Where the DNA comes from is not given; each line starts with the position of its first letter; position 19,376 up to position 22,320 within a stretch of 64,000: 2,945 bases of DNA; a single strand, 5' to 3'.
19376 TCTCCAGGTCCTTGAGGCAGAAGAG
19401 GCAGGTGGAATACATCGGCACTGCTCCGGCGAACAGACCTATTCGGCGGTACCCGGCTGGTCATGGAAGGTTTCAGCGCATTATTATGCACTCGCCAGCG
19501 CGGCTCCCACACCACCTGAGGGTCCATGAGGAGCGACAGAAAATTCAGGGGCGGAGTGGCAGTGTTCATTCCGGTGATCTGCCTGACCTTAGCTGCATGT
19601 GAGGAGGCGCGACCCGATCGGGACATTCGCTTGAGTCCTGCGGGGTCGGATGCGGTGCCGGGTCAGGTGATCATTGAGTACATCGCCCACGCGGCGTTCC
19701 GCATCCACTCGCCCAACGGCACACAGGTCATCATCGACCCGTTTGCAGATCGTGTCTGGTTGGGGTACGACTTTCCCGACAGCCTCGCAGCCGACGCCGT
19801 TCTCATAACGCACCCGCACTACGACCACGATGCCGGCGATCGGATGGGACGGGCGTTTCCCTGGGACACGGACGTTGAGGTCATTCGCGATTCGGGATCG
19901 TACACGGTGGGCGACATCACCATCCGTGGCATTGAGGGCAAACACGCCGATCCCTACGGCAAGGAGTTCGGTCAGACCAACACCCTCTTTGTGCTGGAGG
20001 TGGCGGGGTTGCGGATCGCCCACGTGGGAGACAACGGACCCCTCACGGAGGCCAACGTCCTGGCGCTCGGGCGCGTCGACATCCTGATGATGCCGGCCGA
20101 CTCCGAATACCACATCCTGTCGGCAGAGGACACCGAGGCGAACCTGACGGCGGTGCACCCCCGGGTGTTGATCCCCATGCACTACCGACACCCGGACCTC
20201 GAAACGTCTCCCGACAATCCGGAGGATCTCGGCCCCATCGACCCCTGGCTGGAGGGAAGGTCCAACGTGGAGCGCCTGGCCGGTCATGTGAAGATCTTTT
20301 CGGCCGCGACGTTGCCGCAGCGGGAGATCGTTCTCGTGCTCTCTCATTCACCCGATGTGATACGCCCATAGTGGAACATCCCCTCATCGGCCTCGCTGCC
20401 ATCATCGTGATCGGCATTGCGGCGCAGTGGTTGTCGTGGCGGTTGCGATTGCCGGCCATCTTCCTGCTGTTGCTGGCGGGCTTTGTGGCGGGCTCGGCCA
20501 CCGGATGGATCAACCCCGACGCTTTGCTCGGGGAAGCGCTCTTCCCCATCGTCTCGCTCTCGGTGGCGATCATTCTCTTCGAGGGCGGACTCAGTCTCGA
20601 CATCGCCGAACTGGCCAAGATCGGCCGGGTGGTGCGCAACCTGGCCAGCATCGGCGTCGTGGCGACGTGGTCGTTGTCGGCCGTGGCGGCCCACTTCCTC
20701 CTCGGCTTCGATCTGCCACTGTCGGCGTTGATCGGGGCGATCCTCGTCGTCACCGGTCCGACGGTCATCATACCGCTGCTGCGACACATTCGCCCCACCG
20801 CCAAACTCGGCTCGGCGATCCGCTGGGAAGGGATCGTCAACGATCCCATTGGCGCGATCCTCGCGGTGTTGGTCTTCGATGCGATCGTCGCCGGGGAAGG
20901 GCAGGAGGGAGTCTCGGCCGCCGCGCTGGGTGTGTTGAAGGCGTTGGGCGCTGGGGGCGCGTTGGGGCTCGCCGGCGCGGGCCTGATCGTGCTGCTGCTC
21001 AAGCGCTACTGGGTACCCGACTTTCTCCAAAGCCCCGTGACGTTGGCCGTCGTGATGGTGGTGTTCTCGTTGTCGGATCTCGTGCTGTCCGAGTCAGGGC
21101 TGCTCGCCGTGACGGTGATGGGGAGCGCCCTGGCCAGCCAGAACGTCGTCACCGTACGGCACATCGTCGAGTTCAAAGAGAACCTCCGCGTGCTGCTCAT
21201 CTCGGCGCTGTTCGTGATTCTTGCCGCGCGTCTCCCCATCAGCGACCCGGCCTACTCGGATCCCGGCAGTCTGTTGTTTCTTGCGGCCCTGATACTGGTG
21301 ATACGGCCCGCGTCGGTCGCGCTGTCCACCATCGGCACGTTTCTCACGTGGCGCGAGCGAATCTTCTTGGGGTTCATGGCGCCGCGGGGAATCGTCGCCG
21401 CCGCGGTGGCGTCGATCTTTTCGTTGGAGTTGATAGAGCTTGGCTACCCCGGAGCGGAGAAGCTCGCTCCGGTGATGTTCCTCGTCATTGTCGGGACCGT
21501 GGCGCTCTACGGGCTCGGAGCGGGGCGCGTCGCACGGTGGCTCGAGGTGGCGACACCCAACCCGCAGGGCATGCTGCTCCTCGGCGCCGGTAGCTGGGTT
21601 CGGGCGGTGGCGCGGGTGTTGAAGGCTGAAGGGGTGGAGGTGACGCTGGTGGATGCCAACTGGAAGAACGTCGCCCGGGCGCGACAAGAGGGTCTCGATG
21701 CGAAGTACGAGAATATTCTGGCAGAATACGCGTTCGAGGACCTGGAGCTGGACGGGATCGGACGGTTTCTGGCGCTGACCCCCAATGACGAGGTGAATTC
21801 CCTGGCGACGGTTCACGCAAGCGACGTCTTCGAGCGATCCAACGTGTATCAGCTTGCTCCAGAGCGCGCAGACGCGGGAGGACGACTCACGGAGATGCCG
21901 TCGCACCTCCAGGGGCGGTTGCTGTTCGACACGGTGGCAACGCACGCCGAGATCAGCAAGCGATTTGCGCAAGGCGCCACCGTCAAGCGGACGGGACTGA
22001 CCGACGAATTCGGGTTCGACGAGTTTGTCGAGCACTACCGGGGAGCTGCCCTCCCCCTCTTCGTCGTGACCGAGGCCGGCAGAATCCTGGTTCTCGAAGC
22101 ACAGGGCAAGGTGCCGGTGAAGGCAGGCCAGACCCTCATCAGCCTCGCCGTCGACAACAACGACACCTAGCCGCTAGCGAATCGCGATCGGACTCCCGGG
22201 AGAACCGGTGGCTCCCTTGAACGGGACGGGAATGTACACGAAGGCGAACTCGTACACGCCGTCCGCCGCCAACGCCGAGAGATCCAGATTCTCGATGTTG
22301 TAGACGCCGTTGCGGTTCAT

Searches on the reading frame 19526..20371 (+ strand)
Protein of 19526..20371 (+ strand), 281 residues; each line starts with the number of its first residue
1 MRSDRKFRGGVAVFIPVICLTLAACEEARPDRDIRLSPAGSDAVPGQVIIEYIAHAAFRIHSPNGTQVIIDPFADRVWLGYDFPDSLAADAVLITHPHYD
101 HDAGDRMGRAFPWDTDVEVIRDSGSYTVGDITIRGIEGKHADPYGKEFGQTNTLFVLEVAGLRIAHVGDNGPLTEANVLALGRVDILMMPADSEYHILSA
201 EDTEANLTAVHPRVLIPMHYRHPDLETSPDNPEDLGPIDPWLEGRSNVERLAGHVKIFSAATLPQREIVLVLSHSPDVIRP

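Call 25: search_protein_families(library=pfam, proteins=[window:19526-20371:+], max_evalue=0.0001)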
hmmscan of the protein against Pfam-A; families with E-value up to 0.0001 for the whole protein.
window:19526-20371:+ (281 aa): 2 families
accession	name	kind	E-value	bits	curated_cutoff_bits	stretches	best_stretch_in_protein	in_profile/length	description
PF13483.12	Lactamase_B_3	-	6e-33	114.5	24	1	50-219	2-160/160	Beta-lactamase superfamily domain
PF12706.13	Lactamase_B_2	-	6.2e-11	42.7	27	1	116-220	86-200/200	Beta-lactamase superfamily domain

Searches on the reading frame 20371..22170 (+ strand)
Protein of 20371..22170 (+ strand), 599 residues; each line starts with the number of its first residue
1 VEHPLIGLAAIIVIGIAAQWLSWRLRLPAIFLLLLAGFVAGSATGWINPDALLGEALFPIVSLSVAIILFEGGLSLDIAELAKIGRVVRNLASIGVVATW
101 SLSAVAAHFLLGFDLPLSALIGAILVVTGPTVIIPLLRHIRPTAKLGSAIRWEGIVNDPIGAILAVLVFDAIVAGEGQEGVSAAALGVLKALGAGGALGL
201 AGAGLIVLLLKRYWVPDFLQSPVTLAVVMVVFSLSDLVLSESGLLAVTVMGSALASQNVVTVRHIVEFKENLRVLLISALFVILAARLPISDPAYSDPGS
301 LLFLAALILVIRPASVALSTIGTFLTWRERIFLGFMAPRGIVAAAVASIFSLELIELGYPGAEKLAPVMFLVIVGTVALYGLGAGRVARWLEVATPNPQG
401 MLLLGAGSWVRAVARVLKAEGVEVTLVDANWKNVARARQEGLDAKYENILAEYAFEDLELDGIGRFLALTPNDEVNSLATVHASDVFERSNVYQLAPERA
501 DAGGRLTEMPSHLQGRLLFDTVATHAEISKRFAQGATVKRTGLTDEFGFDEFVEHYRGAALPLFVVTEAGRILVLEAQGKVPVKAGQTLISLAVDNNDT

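Call 25: search_protein_families(library=pfam, proteins=[window:20371-22170:+], max_evalue=0.0001)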
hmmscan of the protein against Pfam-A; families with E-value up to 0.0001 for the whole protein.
window:20371-22170:+ (599 aa): 2 families
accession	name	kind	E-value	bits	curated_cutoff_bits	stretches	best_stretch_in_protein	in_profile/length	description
PF00999.27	Na_H_Exchanger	-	1.2e-36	126.8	26.2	1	15-389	7-374/375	Sodium/hydrogen exchanger, transmembrane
PF02254.24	TrkA_N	-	5.6e-09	36.8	23.8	1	402-493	2-93/116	TrkA-N domain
